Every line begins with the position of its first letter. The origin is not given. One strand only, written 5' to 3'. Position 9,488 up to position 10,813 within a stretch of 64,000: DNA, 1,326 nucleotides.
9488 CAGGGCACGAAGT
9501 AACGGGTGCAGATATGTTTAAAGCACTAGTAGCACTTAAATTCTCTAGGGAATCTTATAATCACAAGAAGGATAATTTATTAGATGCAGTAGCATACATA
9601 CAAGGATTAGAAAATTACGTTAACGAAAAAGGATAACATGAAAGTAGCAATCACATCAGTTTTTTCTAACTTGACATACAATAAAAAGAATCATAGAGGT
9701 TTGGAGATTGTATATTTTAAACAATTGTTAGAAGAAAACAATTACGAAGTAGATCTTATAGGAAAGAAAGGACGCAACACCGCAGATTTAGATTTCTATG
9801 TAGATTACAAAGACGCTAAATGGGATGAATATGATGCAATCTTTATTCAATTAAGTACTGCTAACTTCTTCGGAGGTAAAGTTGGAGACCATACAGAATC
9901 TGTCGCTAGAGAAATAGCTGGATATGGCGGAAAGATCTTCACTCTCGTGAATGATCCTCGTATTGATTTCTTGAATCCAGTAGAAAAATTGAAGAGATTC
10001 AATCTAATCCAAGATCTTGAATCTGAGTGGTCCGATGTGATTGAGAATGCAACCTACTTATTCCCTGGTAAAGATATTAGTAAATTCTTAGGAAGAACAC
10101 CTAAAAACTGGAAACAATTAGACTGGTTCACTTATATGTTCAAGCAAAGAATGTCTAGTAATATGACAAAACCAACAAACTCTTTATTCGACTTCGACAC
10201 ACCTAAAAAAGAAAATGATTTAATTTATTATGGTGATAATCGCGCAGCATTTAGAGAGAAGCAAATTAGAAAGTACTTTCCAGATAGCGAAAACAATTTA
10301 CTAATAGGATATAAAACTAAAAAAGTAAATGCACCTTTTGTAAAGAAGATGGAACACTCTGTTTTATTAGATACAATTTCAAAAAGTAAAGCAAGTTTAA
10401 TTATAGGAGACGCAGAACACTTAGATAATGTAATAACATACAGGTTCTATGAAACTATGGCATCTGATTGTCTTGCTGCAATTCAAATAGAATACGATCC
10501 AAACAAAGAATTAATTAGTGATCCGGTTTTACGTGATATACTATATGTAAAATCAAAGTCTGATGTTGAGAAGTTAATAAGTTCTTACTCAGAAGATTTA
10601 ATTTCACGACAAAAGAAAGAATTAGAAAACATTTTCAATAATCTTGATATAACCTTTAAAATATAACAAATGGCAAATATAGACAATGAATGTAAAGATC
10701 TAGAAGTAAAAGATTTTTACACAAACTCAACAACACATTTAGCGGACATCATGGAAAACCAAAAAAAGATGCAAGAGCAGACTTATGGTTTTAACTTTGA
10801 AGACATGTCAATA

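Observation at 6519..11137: Candidate DNA hypermodification module: Bgt-like DNA glycosyltransferase, MazG-like dNTPase, RmlB-like dehydratase and a cytidylyltransferase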

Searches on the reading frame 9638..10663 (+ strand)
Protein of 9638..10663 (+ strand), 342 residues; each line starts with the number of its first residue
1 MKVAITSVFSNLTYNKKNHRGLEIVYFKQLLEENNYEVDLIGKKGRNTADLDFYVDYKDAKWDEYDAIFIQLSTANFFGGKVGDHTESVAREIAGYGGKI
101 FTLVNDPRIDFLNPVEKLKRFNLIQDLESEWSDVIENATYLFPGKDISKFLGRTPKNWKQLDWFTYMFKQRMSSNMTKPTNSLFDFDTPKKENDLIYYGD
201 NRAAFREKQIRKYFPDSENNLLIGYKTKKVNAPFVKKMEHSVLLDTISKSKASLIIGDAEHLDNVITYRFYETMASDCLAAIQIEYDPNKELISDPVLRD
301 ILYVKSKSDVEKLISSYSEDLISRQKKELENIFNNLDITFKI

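Call 3: search_protein_families(library=pfam, proteins=[window:9638-10663:+], max_evalue=0.01)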
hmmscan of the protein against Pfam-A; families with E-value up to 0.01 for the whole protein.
window:9638-10663:+ (342 aa): 1 family
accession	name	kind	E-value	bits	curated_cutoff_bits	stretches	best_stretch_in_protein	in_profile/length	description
PF09198.16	T4-Gluco-transf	-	2.4e-09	37.6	27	1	1-112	1-107/167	Bacteriophage T4 beta-glucosyltransferase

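Call 4: search_protein_families(library=phrogs, proteins=[window:9638-10663:+], max_evalue=0.001)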
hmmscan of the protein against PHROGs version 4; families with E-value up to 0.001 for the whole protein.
window:9638-10663:+ (342 aa): 1 family
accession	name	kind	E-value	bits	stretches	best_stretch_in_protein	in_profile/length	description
phrog_7922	-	moron, auxiliary metabolic gene and host takeover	1.2e-20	75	1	1-320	1-323/358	beta-glucosyltransferase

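Call 14: search_solved_structures(query=window:9638-10663:+, max_evalue=1, show_alignments=2)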
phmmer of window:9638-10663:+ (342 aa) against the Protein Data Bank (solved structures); distinct sequences matched with E-value up to 1: 3.
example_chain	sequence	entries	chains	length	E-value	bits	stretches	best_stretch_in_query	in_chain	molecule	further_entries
1bgt_A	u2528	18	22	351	5.5e-16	62.1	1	1-311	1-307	BETA-GLUCOSYLTRANSFERASE | DNA beta-glucosyltransferase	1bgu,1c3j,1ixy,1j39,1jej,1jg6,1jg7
1nzd_A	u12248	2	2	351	5e-15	59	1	1-311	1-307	DNA beta-glycosyltransferase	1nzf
9fn4_A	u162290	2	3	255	0.41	13.3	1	205-255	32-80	Peptidase C39-like domain-containing protein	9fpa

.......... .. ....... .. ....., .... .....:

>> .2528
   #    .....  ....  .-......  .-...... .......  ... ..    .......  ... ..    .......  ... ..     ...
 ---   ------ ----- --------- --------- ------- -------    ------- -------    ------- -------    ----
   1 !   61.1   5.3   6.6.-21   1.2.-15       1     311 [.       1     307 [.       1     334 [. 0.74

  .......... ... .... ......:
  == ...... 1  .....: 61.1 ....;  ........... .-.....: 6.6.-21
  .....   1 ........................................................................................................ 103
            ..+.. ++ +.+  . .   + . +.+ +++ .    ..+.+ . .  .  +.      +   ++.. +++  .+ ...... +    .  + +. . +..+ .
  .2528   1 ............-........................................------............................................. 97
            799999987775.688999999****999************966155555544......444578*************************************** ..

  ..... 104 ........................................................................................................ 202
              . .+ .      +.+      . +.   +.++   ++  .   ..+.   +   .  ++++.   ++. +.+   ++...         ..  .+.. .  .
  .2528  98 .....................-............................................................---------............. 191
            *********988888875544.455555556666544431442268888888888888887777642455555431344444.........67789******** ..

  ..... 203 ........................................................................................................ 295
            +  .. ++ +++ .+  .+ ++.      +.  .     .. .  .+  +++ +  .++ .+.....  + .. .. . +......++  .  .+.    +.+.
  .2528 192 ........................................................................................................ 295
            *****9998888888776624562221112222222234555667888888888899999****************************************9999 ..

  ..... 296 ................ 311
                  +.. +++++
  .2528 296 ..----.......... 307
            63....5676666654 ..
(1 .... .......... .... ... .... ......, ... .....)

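Call 17: find_homologous_proteins(query=window:9638-10663:+, max_evalue=0.001)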
Query window:9638-10663:+ (342 aa): 175 proteins with E <= 0.001 among 2704 candidates; the best 120 are listed.
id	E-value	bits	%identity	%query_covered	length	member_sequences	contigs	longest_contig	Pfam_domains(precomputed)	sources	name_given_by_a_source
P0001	5.9e-225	764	100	100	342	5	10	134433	PF09198.17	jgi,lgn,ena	-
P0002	2.4e-182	624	80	100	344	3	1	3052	PF09198.17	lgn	-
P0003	4.5e-181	620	80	100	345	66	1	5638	PF09198.17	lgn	-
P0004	1.3e-178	612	79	100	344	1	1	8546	PF09198.17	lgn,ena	-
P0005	2.4e-178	611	79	100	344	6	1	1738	PF09198.17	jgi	jgi:hypothetical protein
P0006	4.5e-175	600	77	100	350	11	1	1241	PF09198.17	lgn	-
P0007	4.5e-154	531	68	100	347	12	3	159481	PF09198.17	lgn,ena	-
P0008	5.7e-152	524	67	100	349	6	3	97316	PF09198.17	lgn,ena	-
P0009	1.2e-149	516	67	100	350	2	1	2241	PF09198.17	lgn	-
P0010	3.1e-148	512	67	100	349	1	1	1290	PF09198.17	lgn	-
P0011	4.3e-139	482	77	79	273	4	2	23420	PF09198.17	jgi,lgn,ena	-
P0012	1.9e-128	447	60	97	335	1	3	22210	PF09198.17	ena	-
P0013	3.0e-128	446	60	97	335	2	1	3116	PF09198.17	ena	-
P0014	5.7e-128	445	60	97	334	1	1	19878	PF09198.17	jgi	jgi:hypothetical protein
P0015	1.0e-127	444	60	97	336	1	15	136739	PF09198.17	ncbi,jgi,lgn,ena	jgi:hypothetical protein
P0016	1.2e-127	444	60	97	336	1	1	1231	PF09198.17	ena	-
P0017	1.3e-127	444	60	97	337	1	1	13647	PF09198.17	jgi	jgi:hypothetical protein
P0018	1.5e-127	444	60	97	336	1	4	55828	PF09198.17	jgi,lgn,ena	jgi:hypothetical protein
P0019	1.6e-127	444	60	97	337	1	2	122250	PF09198.17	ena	-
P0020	1.9e-127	443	58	97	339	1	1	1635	PF09198.17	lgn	-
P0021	2.1e-127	443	60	97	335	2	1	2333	PF09198.17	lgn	-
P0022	3.6e-127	442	59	97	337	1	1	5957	PF09198.17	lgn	-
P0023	1.1e-126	441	59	97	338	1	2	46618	PF09198.17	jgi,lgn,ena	jgi:hypothetical protein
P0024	2.0e-126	440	59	97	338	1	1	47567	PF09198.17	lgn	-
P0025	2.5e-126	440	59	97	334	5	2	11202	PF09198.17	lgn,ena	-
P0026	3.4e-126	439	59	97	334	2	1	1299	PF09198.17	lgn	-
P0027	9.1e-126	438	59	97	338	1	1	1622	PF09198.17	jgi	jgi:hypothetical protein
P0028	1.1e-125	438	60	96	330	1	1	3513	PF09198.17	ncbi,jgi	jgi:hypothetical protein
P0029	2.1e-125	437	59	97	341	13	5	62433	PF09198.17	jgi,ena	jgi:hypothetical protein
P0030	2.9e-125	436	58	97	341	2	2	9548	PF09198.17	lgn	-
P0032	6.7e-125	435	58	98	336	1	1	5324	PF09198.17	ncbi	-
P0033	1.1e-124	434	58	97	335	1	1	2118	PF09198.17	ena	-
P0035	4.6e-124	432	58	98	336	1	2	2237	PF09198.17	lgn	-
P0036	5.6e-124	432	57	97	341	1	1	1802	PF09198.17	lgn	-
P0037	3.6e-123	429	58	97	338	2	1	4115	PF09198.17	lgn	-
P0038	7.8e-123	428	58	97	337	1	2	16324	PF09198.17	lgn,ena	-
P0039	1.7e-122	427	57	97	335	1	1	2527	PF09198.17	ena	-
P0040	3.0e-122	426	57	97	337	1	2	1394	PF09198.17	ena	-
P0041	4.2e-122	426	57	97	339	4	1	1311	PF09198.17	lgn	-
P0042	4.8e-122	426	58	97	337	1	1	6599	PF09198.17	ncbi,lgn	-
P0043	5.7e-122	425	56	97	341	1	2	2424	PF09198.17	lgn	-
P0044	6.4e-122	425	58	97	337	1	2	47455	PF09198.17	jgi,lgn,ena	jgi:hypothetical protein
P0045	7.3e-122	425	56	97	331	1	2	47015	PF09198.17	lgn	-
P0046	9.2e-122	425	58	97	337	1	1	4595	PF09198.17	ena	-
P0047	1.2e-121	424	56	97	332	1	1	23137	PF09198.17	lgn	-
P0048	2.1e-121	423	57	97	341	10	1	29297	PF09198.17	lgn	-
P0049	2.1e-121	423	55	99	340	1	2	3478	PF09198.17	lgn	-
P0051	2.5e-121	423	57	97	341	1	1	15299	PF09198.17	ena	-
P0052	2.5e-121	423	58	97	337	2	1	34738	PF09198.17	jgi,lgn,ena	jgi:hypothetical protein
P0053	3.7e-121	423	56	97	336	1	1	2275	PF09198.17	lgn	-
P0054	4.1e-121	423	56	97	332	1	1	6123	PF09198.17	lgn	-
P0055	7.1e-121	422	56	97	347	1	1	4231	PF09198.17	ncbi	-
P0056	1.0e-120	421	58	97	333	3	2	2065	PF09198.17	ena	-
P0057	1.2e-120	421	56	97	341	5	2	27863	PF09198.17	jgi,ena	jgi:hypothetical protein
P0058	1.5e-120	421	58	98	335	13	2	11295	PF09198.17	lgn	-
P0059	3.1e-120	420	56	97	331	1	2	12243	PF09198.17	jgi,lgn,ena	-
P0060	5.5e-120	419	56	97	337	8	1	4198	PF09198.17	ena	-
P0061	1.3e-119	418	56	97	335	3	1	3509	PF09198.17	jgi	jgi:hypothetical protein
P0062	1.3e-119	418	55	97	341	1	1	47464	PF09198.17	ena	-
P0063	2.1e-119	417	55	97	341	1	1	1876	PF09198.17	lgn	-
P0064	2.8e-119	417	57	97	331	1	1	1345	PF09198.17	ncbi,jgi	jgi:hypothetical protein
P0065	3.0e-119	416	57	97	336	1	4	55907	PF09198.17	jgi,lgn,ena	-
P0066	3.6e-119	416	57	97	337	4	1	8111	PF09198.17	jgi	-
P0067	3.8e-119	416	56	97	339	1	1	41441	PF09198.17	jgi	jgi:hypothetical protein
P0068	4.9e-119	416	56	97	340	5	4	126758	PF09198.17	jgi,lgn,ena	jgi:hypothetical protein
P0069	5.8e-118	412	55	97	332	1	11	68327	PF09198.17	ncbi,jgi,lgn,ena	jgi:hypothetical protein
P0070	5.9e-118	412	56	98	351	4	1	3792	PF09198.17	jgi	jgi:hypothetical protein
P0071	1.1e-117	411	55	97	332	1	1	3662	PF09198.17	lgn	-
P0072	1.2e-117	411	55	97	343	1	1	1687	PF09198.17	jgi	-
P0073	1.2e-117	411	55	97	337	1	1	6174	PF09198.17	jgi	jgi:hypothetical protein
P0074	1.2e-117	411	55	97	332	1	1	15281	PF09198.17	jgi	-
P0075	1.3e-117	411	55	97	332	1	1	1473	PF09198.17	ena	-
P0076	6.7e-117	409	55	97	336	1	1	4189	PF09198.17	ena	-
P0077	7.8e-117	408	55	97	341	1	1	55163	PF09198.17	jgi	jgi:hypothetical protein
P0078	9.3e-117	408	54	97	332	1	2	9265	PF09198.17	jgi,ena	jgi:hypothetical protein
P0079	1.2e-116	408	54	97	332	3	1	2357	PF09198.17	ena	-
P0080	3.0e-116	407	54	97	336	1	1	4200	PF09198.17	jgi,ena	-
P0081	2.1e-114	400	53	97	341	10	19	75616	PF09198.17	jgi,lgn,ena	-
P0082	2.3e-114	400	58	91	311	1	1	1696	PF09198.17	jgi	jgi:hypothetical protein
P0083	3.6e-114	400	58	91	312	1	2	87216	PF09198.17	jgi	jgi:hypothetical protein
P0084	3.7e-114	400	58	91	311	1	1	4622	PF09198.17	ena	-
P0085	7.9e-113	395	53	97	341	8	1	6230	PF09198.17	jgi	jgi:hypothetical protein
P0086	1.3e-111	391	53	97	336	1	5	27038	PF09198.17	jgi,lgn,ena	-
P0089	1.2e-109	385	50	97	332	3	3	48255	PF09198.17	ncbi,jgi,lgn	jgi:hypothetical protein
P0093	1.1e-100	355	52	97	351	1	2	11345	PF09198.17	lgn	-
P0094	2.4e-100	354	55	83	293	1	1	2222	PF09198.17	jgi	jgi:hypothetical protein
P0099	3.7e-90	321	47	99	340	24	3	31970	PF09198.17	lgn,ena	-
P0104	6.7e-86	307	44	99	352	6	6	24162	PF09198.17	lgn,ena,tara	tara:strand:+ start:1401 stop:2459 length:1059 start_codon:yes stop_codon:yes gene_type:complete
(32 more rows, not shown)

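Call 18: find_related_loci(query=window:9638-10663:+, collection=viral_contigs, flank=10000)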
Query window:9638-10663:+ (342 aa) in viral_contigs; peptide patterns used: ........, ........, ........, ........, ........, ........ (x = any residue, [..] = any of these).
41 stretches matched a pattern; 24 encode a relative of the query (tblastn E <= 1e-3); 24 distinct loci.
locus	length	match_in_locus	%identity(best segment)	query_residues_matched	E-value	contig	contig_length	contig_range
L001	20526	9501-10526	96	1-342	0e+0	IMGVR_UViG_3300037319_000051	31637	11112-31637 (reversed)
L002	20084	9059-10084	96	1-342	0e+0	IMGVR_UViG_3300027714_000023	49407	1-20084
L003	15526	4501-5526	96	1-342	0e+0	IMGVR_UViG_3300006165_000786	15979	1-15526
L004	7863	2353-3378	96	1-342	0e+0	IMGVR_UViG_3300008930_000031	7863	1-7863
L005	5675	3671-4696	96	1-342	0e+0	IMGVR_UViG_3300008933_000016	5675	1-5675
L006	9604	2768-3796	80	1-342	0e+0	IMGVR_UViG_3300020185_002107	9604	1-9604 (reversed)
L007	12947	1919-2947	80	1-342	0e+0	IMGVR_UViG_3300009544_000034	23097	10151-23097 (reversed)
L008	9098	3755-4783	80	1-342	0e+0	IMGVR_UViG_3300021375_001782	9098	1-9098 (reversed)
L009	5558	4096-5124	80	1-342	0e+0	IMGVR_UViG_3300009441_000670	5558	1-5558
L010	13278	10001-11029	80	1-342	0e+0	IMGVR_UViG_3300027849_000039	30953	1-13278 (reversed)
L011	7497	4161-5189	80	1-342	0e+0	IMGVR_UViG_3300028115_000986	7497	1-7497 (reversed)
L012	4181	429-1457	80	1-342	0e+0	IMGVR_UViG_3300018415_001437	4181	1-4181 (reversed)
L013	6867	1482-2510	80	1-342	0e+0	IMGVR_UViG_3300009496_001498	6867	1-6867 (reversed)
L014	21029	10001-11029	80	1-342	0e+0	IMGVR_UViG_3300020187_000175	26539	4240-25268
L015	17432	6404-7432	79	1-342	0e+0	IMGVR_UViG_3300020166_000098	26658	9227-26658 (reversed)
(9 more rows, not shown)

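Call 19: search_dna_similar(query=window:9638-10663:+, collection=phages, mode=protein, max_rows=40, max_evalue=0.001)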
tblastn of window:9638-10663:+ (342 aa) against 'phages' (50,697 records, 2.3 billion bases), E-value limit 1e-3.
Records with a match: 119; places in all: 119; records where one place covers at least 80% of the query: 118.
Best place of each record, by identity: <60% 119.
By first word of the organism name: Escherichia 30; Enterobacter 27; Salmonella 16; Enterococcus 9; Citrobacter 9; Acinetobacter 6; Serratia 5; Tequatrovirus 4; Enterobacteria 3; Cronobacter 3; and 6 more.
By host as written in the record: Escherichia coli 16; - 16; Escherichia coli B 10; Citrobacter freundii 7; Enterobacter cloacae 5; Serratia marcescens 4; Enterococcus faecalis ATCC 700802 / V583 4; Enterobacter cloacae ATCC 13047 4; and 40 more.
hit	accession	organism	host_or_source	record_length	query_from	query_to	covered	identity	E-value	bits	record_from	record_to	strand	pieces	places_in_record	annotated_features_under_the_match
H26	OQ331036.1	Yersinia phage MHG19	Yersinia pestis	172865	1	335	98%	28.0%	8e-20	97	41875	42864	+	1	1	beta glucosyl transferase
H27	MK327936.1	Escherichia phage vB_EcoM_G2540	Escherichia coli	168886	1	329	92%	28.4%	3e-15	106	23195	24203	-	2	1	hypothetical protein (x3)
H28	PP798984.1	Acinetobacter phage AB1I1P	Acinetobacter baumannii (Acibaumc1)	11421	1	329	96%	26.6%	1e-14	81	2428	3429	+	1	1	record has no annotation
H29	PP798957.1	Acinetobacter phage AB1I1L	Acinetobacter baumannii (Acibaumc1)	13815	1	329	96%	26.6%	1e-14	81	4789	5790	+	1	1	record has no annotation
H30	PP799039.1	Acinetobacter phage AB2I3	Acinetobacter baumannii (Acibaumc2)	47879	1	329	96%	26.6%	1e-14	81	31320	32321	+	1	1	b-gt beta glucosyl transferase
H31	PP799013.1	Acinetobacter phage AB1I1T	Acinetobacter baumannii (Acibaumc1)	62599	1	329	96%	26.6%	1e-14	81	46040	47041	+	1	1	b-gt beta glucosyl transferase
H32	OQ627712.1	Acinetobacter phage AB1I1M-1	Acinetobacter baumannii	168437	1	329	96%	26.6%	1e-14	81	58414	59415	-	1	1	beta glucosyl transferase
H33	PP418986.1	Escherichia phage UPWr_E2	Escherichia coli 158B lux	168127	1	315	92%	27.8%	2e-18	92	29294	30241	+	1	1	hypothetical protein | glucosyl transferase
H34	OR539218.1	Escherichia phage vB-Eco-KMB26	Escherichia coli KMB517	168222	1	315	92%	27.8%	2e-18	92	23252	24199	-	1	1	hypothetical protein | glucosyl transferase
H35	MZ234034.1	Escherichia phage vB_EcoM-G3F6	Escherichia coli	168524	1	315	92%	27.8%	2e-18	92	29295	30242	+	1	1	hypothetical protein | glucosyl transferase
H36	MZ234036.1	Escherichia phage vB_EcoM-G3F8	Escherichia coli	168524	1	315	92%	27.8%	2e-18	92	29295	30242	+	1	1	hypothetical protein | glucosyl transferase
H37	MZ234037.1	Escherichia phage vB_EcoM-G3F9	Escherichia coli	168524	1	315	92%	27.8%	2e-18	92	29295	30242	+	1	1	hypothetical protein | glucosyl transferase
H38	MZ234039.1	Escherichia phage vB_EcoM-G3G6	Escherichia coli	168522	1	315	92%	27.8%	2e-18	92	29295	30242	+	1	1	hypothetical protein | glucosyl transferase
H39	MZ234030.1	Escherichia phage vB_EcoM-CHD16UKE1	Escherichia coli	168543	1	315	92%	27.8%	2e-18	92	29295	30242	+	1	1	hypothetical protein | glucosyl transferase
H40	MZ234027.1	Escherichia phage vB_EcoM-CHD2BS1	Escherichia coli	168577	1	315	92%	27.8%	2e-18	92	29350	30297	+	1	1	hypothetical protein | glucosyl transferase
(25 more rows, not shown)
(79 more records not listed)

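Call 20: find_encoding_contigs(protein=P0001, flank=10000, max_places=4)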
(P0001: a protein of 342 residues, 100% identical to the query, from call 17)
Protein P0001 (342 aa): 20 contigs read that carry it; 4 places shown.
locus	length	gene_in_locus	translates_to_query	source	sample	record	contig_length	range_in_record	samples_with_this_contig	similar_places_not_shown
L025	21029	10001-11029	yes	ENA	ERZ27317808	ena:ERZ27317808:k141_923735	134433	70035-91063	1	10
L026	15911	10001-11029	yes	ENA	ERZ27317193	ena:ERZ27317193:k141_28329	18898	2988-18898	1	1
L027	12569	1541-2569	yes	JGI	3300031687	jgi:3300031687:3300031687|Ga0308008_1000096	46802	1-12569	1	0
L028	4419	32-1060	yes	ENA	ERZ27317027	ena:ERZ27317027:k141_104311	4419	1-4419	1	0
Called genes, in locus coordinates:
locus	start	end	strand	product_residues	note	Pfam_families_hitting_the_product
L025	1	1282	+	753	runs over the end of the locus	-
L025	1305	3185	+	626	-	PF01467:CTP_transf_like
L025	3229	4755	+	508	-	-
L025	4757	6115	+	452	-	-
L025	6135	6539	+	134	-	-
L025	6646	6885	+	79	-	-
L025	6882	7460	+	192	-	PF01467:CTP_transf_like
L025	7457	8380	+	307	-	PF01073:3Beta_HSD, PF01370:Epimerase, PF02719:Polysacc_synt_2, PF04321:RmlD_sub_bind (weak), PF16363:GDP_Man_Dehyd, PF07993:NAD_binding_4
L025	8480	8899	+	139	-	-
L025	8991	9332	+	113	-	PF18847:LPD29 (weak)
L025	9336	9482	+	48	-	-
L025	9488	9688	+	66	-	-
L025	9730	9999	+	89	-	PF19905:DUF6378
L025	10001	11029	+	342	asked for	PF09198:T4-Gluco-transf (weak)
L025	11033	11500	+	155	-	-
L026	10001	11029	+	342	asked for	PF09198:T4-Gluco-transf (weak)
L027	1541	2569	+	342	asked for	PF09198:T4-Gluco-transf (weak)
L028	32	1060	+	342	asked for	PF09198:T4-Gluco-transf (weak)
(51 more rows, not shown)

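Call 27: find_encoding_contigs(protein=P0007, flank=10000, max_places=1)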
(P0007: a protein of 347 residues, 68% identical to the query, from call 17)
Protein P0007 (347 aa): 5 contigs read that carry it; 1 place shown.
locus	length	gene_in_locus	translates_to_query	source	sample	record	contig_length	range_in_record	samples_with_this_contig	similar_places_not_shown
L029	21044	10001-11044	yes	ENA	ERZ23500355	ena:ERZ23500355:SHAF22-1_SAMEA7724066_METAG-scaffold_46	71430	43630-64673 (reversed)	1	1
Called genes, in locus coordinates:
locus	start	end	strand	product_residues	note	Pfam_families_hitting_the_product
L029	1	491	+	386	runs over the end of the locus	-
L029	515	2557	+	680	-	-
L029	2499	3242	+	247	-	-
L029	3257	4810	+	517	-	-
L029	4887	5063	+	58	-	-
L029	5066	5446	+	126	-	PF02142:MGS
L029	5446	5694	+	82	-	-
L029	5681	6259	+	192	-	PF01467:CTP_transf_like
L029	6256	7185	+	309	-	PF01073:3Beta_HSD, PF01370:Epimerase, PF02719:Polysacc_synt_2, PF04321:RmlD_sub_bind, PF16363:GDP_Man_Dehyd, PF07993:NAD_binding_4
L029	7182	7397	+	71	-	-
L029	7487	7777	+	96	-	-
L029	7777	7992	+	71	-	-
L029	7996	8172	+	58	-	-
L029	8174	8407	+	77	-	-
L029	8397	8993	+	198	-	-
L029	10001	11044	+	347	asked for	PF09198:T4-Gluco-transf (weak)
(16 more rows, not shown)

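Call 28: find_encoding_contigs(protein=P0015, flank=10000, max_places=1)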
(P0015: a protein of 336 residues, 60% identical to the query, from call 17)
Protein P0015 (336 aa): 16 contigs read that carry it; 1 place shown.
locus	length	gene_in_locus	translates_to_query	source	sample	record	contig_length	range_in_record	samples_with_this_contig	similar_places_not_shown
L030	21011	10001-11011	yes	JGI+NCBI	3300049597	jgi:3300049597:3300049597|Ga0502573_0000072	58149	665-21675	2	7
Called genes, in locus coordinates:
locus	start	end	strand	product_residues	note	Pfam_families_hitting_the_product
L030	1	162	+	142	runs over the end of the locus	-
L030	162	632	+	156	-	-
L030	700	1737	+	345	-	-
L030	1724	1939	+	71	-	-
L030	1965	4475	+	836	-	-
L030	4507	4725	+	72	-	-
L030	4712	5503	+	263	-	-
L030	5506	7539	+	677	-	-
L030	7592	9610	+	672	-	-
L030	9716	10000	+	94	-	PF19905:DUF6378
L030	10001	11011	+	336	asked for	PF09198:T4-Gluco-transf (weak)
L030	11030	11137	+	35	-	-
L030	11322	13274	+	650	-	-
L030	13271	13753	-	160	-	PF00293:NUDIX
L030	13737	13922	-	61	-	PF01165:Ribosomal_S21 (weak)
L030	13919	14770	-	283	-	-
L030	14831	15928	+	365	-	-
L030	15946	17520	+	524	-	-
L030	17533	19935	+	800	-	PF01551:Peptidase_M23, PF01471:PG_binding_1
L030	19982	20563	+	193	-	-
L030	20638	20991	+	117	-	-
